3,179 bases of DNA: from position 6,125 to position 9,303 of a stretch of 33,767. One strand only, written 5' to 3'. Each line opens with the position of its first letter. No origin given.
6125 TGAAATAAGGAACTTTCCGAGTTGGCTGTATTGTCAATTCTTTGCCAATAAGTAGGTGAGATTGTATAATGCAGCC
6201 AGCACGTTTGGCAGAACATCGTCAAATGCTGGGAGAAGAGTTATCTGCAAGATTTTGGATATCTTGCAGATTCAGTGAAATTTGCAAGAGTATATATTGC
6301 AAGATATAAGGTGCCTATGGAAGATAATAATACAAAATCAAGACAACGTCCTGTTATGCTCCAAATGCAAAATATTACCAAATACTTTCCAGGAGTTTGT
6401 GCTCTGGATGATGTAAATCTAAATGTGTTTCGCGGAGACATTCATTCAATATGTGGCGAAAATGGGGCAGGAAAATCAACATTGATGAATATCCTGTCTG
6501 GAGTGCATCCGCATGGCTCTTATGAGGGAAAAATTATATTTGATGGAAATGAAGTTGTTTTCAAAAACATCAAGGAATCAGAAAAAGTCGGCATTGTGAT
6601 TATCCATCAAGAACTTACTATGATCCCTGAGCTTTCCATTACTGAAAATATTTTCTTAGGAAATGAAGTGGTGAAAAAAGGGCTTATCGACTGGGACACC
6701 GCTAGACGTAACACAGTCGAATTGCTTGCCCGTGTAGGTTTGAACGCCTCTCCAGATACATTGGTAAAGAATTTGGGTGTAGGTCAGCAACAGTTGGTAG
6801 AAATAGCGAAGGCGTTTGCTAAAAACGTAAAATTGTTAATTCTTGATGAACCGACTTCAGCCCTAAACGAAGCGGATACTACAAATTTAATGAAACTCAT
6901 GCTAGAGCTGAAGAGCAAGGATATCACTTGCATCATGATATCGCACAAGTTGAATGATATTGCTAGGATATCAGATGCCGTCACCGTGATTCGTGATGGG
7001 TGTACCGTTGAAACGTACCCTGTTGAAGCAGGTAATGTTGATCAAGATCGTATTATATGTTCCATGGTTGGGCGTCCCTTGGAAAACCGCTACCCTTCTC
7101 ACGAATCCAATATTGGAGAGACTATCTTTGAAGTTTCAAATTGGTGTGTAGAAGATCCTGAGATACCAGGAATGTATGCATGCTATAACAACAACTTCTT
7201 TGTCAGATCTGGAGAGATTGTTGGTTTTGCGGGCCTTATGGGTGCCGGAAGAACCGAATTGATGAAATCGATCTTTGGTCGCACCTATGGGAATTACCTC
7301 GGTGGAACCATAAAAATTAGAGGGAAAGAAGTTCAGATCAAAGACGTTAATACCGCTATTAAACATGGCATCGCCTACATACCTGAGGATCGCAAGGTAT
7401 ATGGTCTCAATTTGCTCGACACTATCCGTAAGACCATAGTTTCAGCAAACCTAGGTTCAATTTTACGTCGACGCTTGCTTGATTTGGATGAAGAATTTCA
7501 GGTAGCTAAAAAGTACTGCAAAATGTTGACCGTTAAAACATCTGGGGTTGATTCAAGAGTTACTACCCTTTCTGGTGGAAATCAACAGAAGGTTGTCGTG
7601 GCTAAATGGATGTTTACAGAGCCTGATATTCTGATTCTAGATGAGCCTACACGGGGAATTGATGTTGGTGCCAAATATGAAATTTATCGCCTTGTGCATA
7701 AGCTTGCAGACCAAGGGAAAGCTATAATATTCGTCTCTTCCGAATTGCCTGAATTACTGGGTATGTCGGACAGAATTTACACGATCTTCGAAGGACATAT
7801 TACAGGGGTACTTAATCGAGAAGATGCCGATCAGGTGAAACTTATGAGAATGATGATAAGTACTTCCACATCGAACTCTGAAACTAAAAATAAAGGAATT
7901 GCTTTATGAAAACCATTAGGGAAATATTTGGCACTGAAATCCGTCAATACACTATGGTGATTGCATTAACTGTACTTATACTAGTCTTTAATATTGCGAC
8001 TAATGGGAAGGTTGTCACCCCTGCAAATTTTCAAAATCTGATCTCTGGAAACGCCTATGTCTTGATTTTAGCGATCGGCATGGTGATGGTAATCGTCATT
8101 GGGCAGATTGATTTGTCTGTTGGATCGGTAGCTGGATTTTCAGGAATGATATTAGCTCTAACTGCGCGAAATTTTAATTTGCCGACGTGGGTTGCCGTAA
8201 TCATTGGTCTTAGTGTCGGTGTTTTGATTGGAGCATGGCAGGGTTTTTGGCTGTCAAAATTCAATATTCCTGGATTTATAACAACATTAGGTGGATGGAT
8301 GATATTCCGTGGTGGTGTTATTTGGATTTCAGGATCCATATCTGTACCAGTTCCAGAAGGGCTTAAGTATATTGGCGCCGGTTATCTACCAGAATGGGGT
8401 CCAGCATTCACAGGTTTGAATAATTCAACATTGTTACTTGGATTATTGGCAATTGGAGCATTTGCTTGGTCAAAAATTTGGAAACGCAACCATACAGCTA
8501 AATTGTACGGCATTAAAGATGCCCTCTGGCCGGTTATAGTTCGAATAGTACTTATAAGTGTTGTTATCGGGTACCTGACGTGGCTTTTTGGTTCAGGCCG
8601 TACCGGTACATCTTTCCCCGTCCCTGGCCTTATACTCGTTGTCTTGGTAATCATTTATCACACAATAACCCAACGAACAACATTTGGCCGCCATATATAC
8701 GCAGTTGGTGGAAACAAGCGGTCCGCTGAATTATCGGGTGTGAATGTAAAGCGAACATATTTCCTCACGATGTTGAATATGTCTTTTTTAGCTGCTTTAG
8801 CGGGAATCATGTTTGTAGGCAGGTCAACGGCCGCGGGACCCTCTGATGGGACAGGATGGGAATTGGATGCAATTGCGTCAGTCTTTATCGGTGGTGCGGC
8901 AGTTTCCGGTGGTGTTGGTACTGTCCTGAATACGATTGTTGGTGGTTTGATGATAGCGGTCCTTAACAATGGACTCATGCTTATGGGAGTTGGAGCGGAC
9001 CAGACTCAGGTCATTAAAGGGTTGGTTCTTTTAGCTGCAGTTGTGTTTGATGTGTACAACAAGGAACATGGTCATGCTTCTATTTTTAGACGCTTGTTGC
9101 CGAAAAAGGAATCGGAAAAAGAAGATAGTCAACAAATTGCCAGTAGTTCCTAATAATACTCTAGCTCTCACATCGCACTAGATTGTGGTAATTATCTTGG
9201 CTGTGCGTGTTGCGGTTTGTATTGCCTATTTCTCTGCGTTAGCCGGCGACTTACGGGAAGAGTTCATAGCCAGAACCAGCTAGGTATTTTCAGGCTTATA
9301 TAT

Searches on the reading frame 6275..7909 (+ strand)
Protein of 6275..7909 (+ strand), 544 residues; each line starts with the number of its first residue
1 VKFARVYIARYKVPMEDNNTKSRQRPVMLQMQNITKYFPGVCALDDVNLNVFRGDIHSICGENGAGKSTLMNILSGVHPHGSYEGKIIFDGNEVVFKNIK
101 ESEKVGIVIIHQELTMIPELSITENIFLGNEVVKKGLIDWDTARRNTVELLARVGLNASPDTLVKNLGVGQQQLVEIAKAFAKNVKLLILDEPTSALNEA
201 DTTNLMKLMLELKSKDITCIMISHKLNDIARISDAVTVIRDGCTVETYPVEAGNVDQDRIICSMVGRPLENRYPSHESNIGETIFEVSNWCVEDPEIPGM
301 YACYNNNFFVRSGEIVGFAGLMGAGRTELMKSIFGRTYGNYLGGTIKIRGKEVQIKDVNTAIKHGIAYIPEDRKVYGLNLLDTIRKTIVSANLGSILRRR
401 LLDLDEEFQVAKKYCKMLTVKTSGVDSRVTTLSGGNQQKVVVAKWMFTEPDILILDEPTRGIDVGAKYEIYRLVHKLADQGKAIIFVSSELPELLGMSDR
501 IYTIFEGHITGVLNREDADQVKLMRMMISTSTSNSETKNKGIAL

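Call 5: search_protein_families(library=pfam, proteins=[window:6275-7909:+])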
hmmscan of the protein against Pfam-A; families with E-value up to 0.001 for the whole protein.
window:6275-7909:+ (544 aa): 5 families
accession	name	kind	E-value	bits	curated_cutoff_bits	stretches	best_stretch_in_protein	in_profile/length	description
PF00005.33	ABC_tran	-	3.2e-52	177.2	25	2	44-195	1-137/137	ABC transporter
PF13304.12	AAA_21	-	4.4e-10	40.5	27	0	415-487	221-296/304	AAA domain, putative AbiEii toxin, Type IV TA system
PF02463.25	SMC_N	-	5.2e-07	29.8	40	1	52-239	22-212/220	RecF/RecN/SMC N terminal domain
PF13476.12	AAA_23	-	8.9e-05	23.6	27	1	29-75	2-40/201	AAA domain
PF09818.15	ABC_ATPase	-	0.00036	20.1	23.2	0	53-86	79-112/283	P-loop domain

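Call 6: search_protein_families(library=ncbifam, proteins=[window:6275-7909:+])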
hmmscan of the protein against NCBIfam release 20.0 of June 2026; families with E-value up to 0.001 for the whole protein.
window:6275-7909:+ (544 aa): 194 families (the best 25 are shown)
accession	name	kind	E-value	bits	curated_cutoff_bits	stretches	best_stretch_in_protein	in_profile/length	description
NF040905.2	GguA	equivalog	4.4e-234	777.4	810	1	28-527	1-500/500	multiple monosaccharide ABC transporter ATP-binding protein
NF010069.0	PRK13549.1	equivalog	3.7e-192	639.3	699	1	26-534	3-508/513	xylose ABC transporter ATP-binding protein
TIGR02633.1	xylG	equivalog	5.5e-165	549.6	723.65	1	28-524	1-496/500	D-xylose ABC transporter ATP-binding protein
NF008442.0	PRK11288.1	equivalog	1.5e-150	501.9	689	1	26-531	5-499/504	L-arabinose ABC transporter ATP-binding protein AraG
NF008030.0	PRK10762.1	equivalog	5.8e-149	497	745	1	28-532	4-496/501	ribose ABC transporter ATP-binding protein RbsA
NF007253.0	PRK09700.1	equivalog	2.2e-136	455.4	772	1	28-528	5-507/510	D-allose ABC transporter ATP-binding protein AlsA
NF008215.0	PRK10982.1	equivalog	1.5e-133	446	828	1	19-526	4-501/506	galactose/methyl galactoside ABC transporter ATP-binding protein MglA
NF041861.1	YtfR_transport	equivalog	4.7e-120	401.3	850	1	28-527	1-490/492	galactofuranose ABC transporter, ATP-binding protein YtfR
NF011967.0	PRK15439.1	equivalog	3.6e-106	355.6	586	1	22-533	5-505/510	autoinducer 2 ABC transporter ATP-binding protein LsrA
NF047930.1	ABC_ATP_B6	equivalog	8.4e-95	318.3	670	1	29-528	3-509/510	putative B6 ABC transporter ATP-binding protein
TIGR03410.1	urea_trans_UrtE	equivalog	5.2e-54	183.1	285.8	2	29-251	1-217/230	urea ABC transporter ATP-binding subunit UrtE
TIGR01188.1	drrA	subfamily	1.1e-53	182.5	312.45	2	36-246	1-204/302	daunorubicin resistance ABC transporter, ATP-binding protein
TIGR04406.1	LPS_export_lptB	equivalog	2e-52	177.9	240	2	29-245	2-214/239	LPS export ABC transporter ATP-binding protein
TIGR02315.1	ABC_phnC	equivalog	7e-52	176.3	266.1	2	28-245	1-225/243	phosphonate ABC transporter ATP-binding protein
TIGR03608.1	L_ocin_972_ABC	subfamily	9.5e-52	175.5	254.85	2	31-234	1-201/206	putative bacteriocin export ABC transporter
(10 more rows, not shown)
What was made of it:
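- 6275..7909 (+): ABC importer ATPase, GguA-like. Gene callers on the same DNA start it at about 6317 (530 aa). NCBIfam GguA 777 bits, cut-off 810 (call 6).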

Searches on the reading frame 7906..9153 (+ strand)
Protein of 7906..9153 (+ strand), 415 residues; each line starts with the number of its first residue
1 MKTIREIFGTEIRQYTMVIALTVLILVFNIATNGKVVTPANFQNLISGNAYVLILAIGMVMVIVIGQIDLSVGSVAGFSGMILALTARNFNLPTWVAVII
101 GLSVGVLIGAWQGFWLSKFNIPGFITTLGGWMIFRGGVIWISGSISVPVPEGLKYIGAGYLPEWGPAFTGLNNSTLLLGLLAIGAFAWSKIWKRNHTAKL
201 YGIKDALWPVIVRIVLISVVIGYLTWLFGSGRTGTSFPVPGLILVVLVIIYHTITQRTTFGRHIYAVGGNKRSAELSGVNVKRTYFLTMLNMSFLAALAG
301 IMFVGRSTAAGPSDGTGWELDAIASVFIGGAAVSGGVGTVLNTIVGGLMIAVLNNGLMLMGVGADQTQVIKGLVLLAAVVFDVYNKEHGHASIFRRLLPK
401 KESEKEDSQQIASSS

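Call 5: search_protein_families(library=pfam, proteins=[window:7906-9153:+])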
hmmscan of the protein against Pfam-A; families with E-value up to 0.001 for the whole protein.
window:7906-9153:+ (415 aa): 1 family
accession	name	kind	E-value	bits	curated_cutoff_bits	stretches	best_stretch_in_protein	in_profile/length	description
PF02653.21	BPD_transp_2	-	2.9e-35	122.2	26.8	1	49-379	9-269/269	Branched-chain amino acid transport system / permease component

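Call 6: search_protein_families(library=ncbifam, proteins=[window:7906-9153:+])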
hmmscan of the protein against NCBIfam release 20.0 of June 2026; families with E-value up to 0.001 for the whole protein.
window:7906-9153:+ (415 aa): 10 families
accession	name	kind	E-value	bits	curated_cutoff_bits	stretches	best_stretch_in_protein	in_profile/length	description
NF040906.3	GguB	equivalog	2.5e-127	425.2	450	1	12-387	2-374/375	multiple monosaccharide ABC transporter permease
NF007067.0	PRK09512.1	equivalog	5.8e-48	163.7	398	2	228-385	164-320/321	ribose ABC transporter permease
NF008630.0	PRK11618.1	equivalog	6.3e-48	163.7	363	2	234-381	160-308/331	galactofuranose ABC transporter, permease protein YjfF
NF008441.0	PRK11285.1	equivalog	5e-44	150.8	378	2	236-388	177-329/333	L-arabinose ABC transporter permease AraH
NF007252.0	PRK09699.1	equivalog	9.5e-42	143.4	396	2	236-382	175-321/326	D-allose ABC transporter permease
NF007014.0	PRK09478.1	equivalog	4.7e-36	124.8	386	2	237-384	181-330/336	galactose/methyl galactoside ABC transporter permease MglC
NF011961.0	PRK15432.1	equivalog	1.5e-35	123.1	388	2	241-383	163-305/344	autoinducer 2 ABC transporter permease LsrC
NF041862.1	YtfT_transport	equivalog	2e-30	106.1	535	2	225-381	168-323/339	galactofuranose ABC transporter, ATP-binding protein YtfT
NF011612.1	PRK15038.1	equivalog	1.2e-27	96.9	500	2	235-382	158-305/322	autoinducer 2 ABC transporter permease LsrD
TIGR03409.1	urea_trans_UrtB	equivalog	1.1e-07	31.8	250.3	1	242-380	150-275/291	urea ABC transporter permease subunit UrtB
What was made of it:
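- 7906..9153 (+): ABC importer permease, GguB-like. NCBIfam GguB 425 bits, cut-off 450 (call 6).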
